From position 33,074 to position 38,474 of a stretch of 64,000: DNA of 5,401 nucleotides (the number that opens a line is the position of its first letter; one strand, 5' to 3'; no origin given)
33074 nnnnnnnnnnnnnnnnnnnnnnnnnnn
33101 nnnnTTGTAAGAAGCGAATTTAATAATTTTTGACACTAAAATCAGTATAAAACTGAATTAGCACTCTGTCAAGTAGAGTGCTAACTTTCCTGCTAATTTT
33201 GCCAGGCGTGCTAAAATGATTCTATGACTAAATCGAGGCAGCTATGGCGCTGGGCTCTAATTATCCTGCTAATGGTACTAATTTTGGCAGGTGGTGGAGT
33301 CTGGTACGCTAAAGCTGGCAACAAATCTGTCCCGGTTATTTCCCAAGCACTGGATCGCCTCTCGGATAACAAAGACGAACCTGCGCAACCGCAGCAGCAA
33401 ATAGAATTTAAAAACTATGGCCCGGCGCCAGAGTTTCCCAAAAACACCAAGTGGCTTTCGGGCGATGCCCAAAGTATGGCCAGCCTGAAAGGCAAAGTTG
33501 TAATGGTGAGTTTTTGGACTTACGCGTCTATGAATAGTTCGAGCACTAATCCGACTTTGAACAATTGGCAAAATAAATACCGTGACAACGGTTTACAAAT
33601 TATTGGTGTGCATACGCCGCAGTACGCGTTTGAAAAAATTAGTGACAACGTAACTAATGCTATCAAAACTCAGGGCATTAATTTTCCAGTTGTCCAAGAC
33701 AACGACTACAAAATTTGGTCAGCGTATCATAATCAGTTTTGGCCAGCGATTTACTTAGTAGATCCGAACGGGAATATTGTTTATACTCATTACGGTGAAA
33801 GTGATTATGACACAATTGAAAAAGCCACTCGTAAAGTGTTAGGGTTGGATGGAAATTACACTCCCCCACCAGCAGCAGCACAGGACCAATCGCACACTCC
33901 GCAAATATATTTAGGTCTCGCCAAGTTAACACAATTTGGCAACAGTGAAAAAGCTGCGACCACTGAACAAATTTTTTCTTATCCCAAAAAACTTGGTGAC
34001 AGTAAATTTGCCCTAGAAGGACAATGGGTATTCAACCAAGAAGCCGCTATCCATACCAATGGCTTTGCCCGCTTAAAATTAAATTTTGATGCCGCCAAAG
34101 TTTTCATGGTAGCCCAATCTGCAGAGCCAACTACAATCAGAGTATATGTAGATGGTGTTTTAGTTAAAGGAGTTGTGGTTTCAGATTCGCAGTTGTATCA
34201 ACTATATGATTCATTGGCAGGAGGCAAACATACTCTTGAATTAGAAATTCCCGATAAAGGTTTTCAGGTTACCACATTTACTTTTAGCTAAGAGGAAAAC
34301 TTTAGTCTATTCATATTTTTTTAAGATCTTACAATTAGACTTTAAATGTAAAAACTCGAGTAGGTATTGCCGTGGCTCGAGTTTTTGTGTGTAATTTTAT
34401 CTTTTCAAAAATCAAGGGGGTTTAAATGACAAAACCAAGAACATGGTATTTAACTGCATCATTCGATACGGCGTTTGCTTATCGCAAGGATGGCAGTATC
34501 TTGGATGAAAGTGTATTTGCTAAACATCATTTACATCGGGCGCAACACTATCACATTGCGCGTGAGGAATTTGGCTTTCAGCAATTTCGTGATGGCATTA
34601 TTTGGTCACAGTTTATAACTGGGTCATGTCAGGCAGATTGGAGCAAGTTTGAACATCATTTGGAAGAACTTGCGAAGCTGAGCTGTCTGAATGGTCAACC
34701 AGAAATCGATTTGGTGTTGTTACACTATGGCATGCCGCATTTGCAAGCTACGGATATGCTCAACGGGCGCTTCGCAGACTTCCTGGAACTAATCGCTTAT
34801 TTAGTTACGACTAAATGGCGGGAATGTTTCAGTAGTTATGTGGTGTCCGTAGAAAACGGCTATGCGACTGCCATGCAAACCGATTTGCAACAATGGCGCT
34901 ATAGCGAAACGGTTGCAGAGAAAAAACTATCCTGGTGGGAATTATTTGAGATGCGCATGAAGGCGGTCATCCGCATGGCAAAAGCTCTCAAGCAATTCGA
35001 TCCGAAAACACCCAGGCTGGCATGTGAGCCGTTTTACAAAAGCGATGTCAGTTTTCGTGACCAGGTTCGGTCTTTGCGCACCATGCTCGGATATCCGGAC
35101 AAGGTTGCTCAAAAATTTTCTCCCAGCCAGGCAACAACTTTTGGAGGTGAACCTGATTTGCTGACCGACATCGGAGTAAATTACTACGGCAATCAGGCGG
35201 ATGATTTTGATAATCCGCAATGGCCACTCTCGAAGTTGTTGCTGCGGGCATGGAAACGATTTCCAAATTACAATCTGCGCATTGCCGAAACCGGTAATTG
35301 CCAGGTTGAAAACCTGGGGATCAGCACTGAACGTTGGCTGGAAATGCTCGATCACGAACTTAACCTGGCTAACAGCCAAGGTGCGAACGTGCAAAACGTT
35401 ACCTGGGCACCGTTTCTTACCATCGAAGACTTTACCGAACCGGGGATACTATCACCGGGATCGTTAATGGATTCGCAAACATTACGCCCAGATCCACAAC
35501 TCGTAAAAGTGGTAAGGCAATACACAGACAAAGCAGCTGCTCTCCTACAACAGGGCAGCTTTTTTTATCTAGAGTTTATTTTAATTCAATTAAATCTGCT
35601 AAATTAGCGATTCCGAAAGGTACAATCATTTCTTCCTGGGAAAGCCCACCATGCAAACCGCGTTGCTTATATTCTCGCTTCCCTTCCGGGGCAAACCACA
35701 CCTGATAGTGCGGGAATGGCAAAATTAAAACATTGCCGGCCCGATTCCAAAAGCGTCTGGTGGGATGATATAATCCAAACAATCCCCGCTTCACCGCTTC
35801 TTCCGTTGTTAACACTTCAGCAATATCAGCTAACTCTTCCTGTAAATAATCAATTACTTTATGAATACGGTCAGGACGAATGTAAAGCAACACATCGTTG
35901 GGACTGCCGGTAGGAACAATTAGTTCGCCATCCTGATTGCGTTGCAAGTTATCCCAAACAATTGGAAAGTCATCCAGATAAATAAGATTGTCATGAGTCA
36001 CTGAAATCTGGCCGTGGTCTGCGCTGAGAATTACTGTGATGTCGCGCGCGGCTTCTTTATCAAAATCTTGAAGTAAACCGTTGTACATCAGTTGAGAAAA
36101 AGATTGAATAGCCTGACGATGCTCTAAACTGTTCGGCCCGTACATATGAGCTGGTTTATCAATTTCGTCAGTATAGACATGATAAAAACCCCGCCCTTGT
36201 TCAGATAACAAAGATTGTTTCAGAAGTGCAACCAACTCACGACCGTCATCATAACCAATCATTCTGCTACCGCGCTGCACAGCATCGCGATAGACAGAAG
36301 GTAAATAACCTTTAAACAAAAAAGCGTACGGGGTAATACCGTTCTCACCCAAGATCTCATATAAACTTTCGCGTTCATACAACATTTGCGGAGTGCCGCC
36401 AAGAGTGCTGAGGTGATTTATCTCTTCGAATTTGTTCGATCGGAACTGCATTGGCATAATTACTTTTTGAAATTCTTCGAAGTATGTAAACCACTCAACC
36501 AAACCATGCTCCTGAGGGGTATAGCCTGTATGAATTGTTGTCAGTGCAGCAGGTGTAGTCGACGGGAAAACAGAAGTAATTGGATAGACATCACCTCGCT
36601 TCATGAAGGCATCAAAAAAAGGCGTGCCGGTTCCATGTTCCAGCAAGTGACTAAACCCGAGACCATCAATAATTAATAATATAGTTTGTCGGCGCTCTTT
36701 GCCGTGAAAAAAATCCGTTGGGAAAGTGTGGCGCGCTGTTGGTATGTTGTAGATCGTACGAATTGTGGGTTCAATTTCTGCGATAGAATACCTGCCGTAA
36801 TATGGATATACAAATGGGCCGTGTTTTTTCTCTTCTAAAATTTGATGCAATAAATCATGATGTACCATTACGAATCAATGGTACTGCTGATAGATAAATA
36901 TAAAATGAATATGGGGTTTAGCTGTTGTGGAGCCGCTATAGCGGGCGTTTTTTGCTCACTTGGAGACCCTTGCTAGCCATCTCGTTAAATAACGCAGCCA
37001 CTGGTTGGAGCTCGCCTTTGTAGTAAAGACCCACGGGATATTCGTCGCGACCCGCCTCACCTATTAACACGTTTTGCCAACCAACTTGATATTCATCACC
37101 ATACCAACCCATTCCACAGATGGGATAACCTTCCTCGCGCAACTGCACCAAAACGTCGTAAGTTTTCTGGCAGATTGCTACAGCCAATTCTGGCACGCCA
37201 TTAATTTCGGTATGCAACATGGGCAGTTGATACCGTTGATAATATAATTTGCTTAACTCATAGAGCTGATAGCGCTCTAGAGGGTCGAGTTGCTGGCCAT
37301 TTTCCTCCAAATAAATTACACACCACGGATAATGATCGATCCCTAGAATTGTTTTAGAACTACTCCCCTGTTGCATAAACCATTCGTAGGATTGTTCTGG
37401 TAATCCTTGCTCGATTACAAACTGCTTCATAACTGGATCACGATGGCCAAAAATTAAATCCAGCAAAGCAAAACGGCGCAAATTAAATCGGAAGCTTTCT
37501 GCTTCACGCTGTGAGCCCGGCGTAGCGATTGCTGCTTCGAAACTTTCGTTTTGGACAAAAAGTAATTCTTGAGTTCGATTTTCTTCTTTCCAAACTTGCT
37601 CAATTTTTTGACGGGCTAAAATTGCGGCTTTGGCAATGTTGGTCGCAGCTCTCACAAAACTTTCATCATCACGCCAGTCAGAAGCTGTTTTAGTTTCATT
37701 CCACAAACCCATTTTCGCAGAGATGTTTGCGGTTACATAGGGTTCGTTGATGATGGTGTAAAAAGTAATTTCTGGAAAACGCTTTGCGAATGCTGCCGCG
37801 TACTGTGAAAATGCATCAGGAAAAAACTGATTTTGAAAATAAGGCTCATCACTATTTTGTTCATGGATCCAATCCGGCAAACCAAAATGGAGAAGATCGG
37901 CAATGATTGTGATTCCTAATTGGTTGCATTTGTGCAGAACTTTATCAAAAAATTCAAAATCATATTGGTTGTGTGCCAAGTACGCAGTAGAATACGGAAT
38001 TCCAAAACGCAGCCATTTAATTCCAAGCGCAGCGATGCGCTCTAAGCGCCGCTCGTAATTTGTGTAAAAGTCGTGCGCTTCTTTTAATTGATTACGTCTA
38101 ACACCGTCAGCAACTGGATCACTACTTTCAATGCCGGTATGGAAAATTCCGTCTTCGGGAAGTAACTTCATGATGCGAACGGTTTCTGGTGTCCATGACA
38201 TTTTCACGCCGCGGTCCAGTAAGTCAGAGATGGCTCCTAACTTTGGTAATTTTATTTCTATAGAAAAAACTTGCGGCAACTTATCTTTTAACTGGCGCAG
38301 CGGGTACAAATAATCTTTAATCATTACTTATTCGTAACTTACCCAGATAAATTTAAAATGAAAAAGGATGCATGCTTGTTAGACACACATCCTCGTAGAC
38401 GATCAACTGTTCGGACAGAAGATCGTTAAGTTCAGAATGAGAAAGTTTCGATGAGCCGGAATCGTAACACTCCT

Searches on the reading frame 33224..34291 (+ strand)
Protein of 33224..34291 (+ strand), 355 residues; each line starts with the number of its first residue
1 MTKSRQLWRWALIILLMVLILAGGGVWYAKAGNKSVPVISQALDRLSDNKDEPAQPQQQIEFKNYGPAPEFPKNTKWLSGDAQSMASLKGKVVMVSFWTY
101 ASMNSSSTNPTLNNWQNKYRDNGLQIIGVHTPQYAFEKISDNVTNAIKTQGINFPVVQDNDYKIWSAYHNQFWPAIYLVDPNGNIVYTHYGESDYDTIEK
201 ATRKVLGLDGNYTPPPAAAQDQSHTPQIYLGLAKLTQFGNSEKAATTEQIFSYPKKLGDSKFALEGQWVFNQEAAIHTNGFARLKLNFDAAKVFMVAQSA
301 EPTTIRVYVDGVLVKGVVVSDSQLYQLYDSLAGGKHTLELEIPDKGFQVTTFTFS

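Call 37: search_protein_families(library=pfam, proteins=[window:33224-34291:+], max_evalue=0.00001)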
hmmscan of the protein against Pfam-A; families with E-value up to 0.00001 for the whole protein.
window:33224-34291:+ (355 aa): 4 families
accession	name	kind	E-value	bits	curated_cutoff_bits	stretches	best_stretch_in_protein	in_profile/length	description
PF17991.7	Thioredoxin_10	-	5.3e-25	89.1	27.1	1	225-354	1-141/142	Thioredoxin like C-terminal domain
PF08534.16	Redoxin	-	2.3e-12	47.4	26.6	1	69-196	7-139/148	Redoxin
PF00578.27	AhpC-TSA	-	1.2e-11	45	26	1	68-187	5-123/124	AhpC/TSA family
PF13905.12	Thioredoxin_8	-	1e-10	42.2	27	1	90-185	1-94/94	Thioredoxin-like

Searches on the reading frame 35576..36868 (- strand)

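Call 7: search_protein_families(library=pfam, proteins=[window:35576-36868:-])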
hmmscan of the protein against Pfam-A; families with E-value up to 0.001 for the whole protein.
window:35576-36868:- (430 aa): 1 family
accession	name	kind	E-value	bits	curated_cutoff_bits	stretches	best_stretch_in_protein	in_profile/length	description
PF01663.27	Phosphodiest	-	7.8e-36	124.8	23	1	62-408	1-341/342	Type I phosphodiesterase / nucleotide pyrophosphatase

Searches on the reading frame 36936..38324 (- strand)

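Call 7: search_protein_families(library=pfam, proteins=[window:36936-38324:-])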
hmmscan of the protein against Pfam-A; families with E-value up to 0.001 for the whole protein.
window:36936-38324:- (462 aa): 1 family
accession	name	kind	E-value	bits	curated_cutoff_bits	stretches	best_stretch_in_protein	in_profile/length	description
PF00232.24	Glyco_hydro_1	-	9.4e-15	54.4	22.6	1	80-338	50-301/453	Glycosyl hydrolase family 1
